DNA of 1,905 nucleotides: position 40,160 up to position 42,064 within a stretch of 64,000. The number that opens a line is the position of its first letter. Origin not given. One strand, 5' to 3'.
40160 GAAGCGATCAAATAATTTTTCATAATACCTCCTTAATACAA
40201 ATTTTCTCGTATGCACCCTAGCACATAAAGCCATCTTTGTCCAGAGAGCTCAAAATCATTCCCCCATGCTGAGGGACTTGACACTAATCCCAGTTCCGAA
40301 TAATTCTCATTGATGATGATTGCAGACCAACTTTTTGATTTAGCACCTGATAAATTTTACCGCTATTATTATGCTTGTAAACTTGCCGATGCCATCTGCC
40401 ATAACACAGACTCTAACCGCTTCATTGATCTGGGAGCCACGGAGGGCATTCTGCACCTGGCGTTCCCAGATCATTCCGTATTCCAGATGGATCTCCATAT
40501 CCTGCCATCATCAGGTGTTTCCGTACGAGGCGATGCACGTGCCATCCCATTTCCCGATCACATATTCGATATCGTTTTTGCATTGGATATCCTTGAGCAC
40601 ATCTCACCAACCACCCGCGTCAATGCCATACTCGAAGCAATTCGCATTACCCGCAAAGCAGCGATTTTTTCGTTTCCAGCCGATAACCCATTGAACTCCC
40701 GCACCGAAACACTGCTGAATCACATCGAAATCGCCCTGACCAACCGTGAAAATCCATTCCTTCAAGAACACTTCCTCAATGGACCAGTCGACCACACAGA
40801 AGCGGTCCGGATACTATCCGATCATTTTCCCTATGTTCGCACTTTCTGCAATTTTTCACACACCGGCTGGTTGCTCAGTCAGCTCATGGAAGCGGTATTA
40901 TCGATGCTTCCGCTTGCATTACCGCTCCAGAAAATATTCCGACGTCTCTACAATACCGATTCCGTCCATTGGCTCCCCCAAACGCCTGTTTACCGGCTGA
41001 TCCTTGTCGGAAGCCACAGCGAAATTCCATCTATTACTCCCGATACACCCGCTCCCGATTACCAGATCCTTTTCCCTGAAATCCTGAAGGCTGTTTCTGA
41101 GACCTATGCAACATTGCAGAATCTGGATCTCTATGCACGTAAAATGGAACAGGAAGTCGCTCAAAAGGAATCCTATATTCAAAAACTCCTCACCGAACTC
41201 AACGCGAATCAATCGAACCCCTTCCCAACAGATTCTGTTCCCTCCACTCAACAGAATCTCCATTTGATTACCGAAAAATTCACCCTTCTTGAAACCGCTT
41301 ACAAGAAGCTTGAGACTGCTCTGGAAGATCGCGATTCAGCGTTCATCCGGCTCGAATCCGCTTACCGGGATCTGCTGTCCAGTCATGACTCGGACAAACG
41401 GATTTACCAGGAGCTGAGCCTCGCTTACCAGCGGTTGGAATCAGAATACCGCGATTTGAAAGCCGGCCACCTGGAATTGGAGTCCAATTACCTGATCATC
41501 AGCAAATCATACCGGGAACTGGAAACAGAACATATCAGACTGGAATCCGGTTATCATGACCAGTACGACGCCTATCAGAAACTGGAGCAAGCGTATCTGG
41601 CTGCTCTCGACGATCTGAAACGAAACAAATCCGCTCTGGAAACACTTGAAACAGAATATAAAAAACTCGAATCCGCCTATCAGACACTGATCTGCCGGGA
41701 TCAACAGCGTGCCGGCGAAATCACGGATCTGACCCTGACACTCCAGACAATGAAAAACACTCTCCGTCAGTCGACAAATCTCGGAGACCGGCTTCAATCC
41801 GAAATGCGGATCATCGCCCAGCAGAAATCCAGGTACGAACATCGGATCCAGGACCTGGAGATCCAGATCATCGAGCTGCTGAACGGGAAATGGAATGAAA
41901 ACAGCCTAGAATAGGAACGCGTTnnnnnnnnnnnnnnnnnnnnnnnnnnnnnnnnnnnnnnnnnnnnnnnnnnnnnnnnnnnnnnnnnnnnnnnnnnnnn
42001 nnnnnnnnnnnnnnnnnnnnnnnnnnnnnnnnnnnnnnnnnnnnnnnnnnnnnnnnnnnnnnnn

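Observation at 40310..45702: Methyltransferase with a long repetitive coiled coil followed by a GT4-coiled-coil-GT2 enzyme and a GT4 paralog: a WbdD/WbdA-like chain-length 'ruler' architecture?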

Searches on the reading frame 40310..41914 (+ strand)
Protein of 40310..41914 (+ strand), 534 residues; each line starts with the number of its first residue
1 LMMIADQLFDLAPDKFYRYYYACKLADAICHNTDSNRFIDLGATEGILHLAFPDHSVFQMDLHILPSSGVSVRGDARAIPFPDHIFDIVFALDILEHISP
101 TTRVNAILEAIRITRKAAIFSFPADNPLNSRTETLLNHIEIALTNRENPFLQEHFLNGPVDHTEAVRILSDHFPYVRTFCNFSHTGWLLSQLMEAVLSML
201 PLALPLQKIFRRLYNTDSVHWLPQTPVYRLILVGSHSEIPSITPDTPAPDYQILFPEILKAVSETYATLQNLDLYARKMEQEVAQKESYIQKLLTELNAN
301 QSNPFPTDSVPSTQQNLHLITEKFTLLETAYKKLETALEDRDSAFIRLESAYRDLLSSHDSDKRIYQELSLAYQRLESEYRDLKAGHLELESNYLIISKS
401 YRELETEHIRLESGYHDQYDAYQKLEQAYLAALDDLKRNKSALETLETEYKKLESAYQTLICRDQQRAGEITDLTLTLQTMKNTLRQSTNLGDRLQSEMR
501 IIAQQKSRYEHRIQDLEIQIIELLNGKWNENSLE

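Call 3: search_protein_families(library=pfam, proteins=[window:40310-41914:+], max_evalue=0.01)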
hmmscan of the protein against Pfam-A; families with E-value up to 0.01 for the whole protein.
window:40310-41914:+ (534 aa): 2 families
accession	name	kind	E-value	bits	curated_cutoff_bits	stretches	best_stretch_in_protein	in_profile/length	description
PF08241.18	Methyltransf_11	-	7.5e-06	26.9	21.2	1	71-120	46-93/95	Methyltransferase domain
PF13649.12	Methyltransf_25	-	0.0007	20.7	27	1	72-115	51-94/97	Methyltransferase domain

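Call 7: search_solved_structures(query=window:40313-41914:+, max_evalue=1, show_alignments=2)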
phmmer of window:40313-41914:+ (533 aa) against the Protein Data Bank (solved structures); distinct sequences matched with E-value up to 1: 11.
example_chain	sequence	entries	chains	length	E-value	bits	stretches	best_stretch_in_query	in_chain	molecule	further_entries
6uv6_A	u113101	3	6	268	0.019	16.8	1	73-121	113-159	D-glucose O-methyltransferase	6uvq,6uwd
2btp_A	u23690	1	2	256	0.029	16.2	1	272-415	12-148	14-3-3 PROTEIN TAU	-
6kzg_A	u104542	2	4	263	0.095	14.5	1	284-415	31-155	14-3-3 protein theta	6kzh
5iqp_A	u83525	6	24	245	0.13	14.1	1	285-415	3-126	14-3-3 protein theta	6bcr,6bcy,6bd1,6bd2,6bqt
1ve3_A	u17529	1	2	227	0.38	12.5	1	71-114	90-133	hypothetical protein PH0226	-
5znj_A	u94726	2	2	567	0.52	12.1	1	336-425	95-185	Proline--tRNA ligase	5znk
2gs9_A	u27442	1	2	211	0.54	12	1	70-116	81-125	Hypothetical protein TT1324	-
7zog_A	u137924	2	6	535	0.78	11.5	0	306-433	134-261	Lysine-tRNA ligase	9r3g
8qt5_A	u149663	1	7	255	0.89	11.3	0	317-442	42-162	14-3-3-like protein G-BOX factor 14 lambda,Protein BRASSINAZOLE-RESISTANT 1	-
8s0v_A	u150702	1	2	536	0.91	11.3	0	306-433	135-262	Lysine--tRNA ligase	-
5eln_A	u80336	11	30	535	0.94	11.2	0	306-433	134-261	Lysine--tRNA ligase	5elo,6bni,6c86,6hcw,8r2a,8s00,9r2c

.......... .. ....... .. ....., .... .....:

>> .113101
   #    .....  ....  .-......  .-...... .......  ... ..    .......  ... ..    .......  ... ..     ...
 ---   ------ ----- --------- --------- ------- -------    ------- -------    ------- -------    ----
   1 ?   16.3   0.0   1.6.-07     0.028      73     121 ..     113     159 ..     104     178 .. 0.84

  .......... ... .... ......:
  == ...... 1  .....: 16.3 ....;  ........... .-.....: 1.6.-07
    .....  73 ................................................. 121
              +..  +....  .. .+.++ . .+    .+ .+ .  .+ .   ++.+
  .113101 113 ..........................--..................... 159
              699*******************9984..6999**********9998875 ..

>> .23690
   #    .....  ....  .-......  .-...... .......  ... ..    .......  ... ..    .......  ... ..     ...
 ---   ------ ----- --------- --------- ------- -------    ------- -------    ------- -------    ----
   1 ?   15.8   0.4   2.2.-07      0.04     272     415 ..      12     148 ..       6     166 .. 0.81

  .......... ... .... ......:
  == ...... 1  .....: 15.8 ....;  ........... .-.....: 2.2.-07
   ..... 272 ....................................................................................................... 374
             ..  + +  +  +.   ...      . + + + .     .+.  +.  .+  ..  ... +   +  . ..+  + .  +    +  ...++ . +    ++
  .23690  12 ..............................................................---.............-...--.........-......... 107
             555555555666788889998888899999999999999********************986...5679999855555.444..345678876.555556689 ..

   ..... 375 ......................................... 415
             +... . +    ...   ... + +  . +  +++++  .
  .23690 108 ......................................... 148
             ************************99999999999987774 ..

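Call 10: find_homologous_proteins(query=window:40313-41911:+, max_evalue=0.001)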
Query window:40313-41911:+ (533 aa): 1 proteins with E <= 0.001 among 8000 candidates.
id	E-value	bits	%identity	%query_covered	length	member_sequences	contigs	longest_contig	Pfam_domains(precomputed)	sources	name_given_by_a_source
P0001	0.0e+0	1185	100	100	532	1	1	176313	PF08241.19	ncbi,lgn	-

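Call 11: find_encoding_contigs(protein=P0001, flank=10000, max_places=4)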
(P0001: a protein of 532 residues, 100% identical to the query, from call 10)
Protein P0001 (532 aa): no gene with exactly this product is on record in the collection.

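Call 18: search_protein_families(library=ncbifam, proteins=[window:40313-41911:+], max_evalue=0.01)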
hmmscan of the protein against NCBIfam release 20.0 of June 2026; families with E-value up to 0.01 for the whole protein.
window:40313-41911:+ (533 aa): 3 families
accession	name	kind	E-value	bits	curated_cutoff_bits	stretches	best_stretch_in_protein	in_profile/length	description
NF041255.1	mycofact_MftM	equivalog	3.2e-08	33.2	200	1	71-122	191-242/289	mycofactocin oligosaccharide methyltransferase MftM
TIGR02168.1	SMC_prok_B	equivalog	4.1e-07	28.2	567.35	1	260-522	729-986/1181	chromosome segregation protein SMC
TIGR02169.1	SMC_prok_A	equivalog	3.5e-05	21.7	729.4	1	257-518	243-499/1165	chromosome segregation protein SMC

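Call 38: search_solved_structures(query=A2, max_evalue=1)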
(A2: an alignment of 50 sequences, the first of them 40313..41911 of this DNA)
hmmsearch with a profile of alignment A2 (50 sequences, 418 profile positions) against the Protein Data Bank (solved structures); distinct sequences matched with E-value up to 1: 648 (the best 60 are shown).
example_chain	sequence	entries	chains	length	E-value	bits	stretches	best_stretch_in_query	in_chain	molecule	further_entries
2avn_A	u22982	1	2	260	2.2e-08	36.7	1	19-110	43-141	ubiquinone/menaquinone biosynthesis methyltransferase-related protein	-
6uak_A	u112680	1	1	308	2.9e-07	33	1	23-117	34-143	SAM dependent methyltransferase LahSB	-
6uv6_A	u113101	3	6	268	2.9e-07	33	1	70-118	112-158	D-glucose O-methyltransferase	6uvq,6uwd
3bus_A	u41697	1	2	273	3.8e-07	32.6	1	67-112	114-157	Methyltransferase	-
4lin_A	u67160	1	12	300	8.3e-07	31.5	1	264-398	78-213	Tail needle protein gp26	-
8qox_B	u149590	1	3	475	8.8e-06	28.1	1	253-352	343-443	Conserved membrane protein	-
8qae_A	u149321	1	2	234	1.8e-05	27.1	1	245-406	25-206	sc-apCC-6-SLLA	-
9y5f_B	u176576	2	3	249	3e-05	26.4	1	261-403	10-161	sc-t-SNARE-5.s.8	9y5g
1xxl_A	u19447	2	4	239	3.4e-05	26.2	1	27-110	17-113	YcgJ protein | ycgJ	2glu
3mgg_A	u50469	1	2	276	5.8e-05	25.4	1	39-97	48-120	Methyltransferase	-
1ve3_A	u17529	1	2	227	9.5e-05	24.7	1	64-111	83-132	hypothetical protein PH0226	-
8zc8_A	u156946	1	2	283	0.00013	24.2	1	64-112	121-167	MitM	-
21zq_A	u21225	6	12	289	0.00014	24.2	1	64-112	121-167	MitM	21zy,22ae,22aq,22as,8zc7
9r1o_A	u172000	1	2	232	0.0002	23.7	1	252-363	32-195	sc-apCC-6-DPH-NR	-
8p4y_A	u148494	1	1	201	0.0002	23.7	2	268-394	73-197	Protein origami triangle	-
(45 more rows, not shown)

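Call 47: predict_structure(alignment_id=A2)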
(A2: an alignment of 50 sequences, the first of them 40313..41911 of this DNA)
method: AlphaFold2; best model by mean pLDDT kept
length: 533 residues; sequences in the alignment: 50
mean_pLDDT: 84.4   pTM: 0.61
mean pLDDT of the five models: 84.4, 83.7, 82.5, 82.1, 80.8
residues with pLDDT >= 90: 249; 70-90: 201; 50-70: 65; < 50: 18
segments of 3 or more residues with pLDDT < 50: 301-310, 487-489, 531-533
pLDDT, mean of each block of 10 residues (from residue 1): 83 96 93 88 93 95 82 97 98 96 98 98 96 95 92 96 98 97 95 92 94 89 91 97 80 91 94 96 93 78 46 58 77 83 85 80 82 85 86 86 83 76 85 85 83 79 74 71 53 57 66 67 56 46
secondary structure, 60 per line:
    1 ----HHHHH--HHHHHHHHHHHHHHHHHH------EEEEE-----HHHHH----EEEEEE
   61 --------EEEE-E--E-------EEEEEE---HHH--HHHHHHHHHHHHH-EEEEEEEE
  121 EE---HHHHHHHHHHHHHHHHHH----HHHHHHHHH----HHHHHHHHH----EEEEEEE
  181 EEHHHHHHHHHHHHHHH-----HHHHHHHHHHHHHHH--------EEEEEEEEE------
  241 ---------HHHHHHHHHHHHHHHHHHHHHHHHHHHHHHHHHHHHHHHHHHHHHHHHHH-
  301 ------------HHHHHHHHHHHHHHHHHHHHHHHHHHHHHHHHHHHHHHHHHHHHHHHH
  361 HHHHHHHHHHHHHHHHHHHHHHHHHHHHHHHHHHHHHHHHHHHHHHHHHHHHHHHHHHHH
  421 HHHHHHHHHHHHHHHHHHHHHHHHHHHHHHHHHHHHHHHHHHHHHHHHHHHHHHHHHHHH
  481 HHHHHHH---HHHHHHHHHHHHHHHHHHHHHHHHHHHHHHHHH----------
elements in order: H5-9 H12-29 E36-40 H46-50 E55-60 E69-72 E85-90 H99-111 E113-122 H126-143 H148-156 H161-169 E174-182 H183-197 H203-217 E226-234 H250-299 H313-487 H491-523

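Call 50: fold_search(model_id=the predicted structure, library=pdb)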
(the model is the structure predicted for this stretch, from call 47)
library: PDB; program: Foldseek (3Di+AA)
matches with E <= 10: 1443; with E <= 0.001: 736
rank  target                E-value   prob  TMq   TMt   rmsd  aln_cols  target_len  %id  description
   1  1xxl_A                1.0e-09  1.00  0.25  0.49   9.1       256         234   14  The crystal structure of YcgJ protein from Bacillus subitilis at 2.1 A resolution (released 2004-11-23)
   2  6uak                  2.8e-09  1.00  0.24  0.39   9.4       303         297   15  LahSb - C-terminal methyltransferase involved in RiPP biosynthesis (released 2019-12-04)
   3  6uv6_A                3.8e-09  1.00  0.25  0.46   7.2       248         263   14  AtmM with bound rebeccamycin analogue (released 2020-11-25)
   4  3mgg_A                4.3e-09  1.00  0.24  0.47   8.4       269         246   12  Crystal Structure of Methyl Transferase from Methanosarcina mazei (released 2010-04-21)
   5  6uvq_A                4.9e-09  1.00  0.25  0.46   7.1       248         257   16  Crystal structure of Apo AtmM (released 2020-11-25)
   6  6uv6_C                5.2e-09  1.00  0.25  0.46   7.1       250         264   16  AtmM with bound rebeccamycin analogue (released 2020-11-25)
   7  3bus_B                7.0e-09  1.00  0.26  0.51   7.0       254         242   16  Crystal Structure of RebM (released 2008-03-25)
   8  3mgg_B                7.9e-09  1.00  0.25  0.49   9.8       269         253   12  Crystal Structure of Methyl Transferase from Methanosarcina mazei (released 2010-04-21)
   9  5gm2_M                1.0e-08  1.00  0.27  0.48   8.1       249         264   14  Crystal structure of methyltransferase TleD complexed with SAH and teleocidin A1 (released 2016-09-28)
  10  5w7k_A                1.2e-08  1.00  0.27  0.47   9.8       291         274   12  Crystal structure of OxaG (released 2018-06-27)
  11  3l8d                  1.6e-08  1.00  0.24  0.57  10.0       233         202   11  Crystal structure of methyltransferase from Bacillus Thuringiensis (released 2010-01-12)
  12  5fcd_B                2.4e-08  1.00  0.24  0.48   7.2       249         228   14  Crystal structure of MccD protein (released 2015-12-30)
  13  1vl5_C                2.5e-08  1.00  0.23  0.51   9.7       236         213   15  CRYSTAL STRUCTURE OF A PUTATIVE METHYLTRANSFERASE (BH2331) FROM BACILLUS HALODURANS C-125 AT 1.95 A RESOLUTION (released 2004-08-17)
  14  5gm1_A                2.8e-08  1.00  0.26  0.44   8.4       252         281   13  Crystal structure of methyltransferase TleD complexed with SAH (released 2016-09-28)
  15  5wp5_A                3.2e-08  1.00  0.25  0.28   7.4       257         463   12  Arabidopsis thaliana phosphoethanolamine N-methyltransferase 2 (AtPMT2) in complex with SAH (released 2017-11-15)
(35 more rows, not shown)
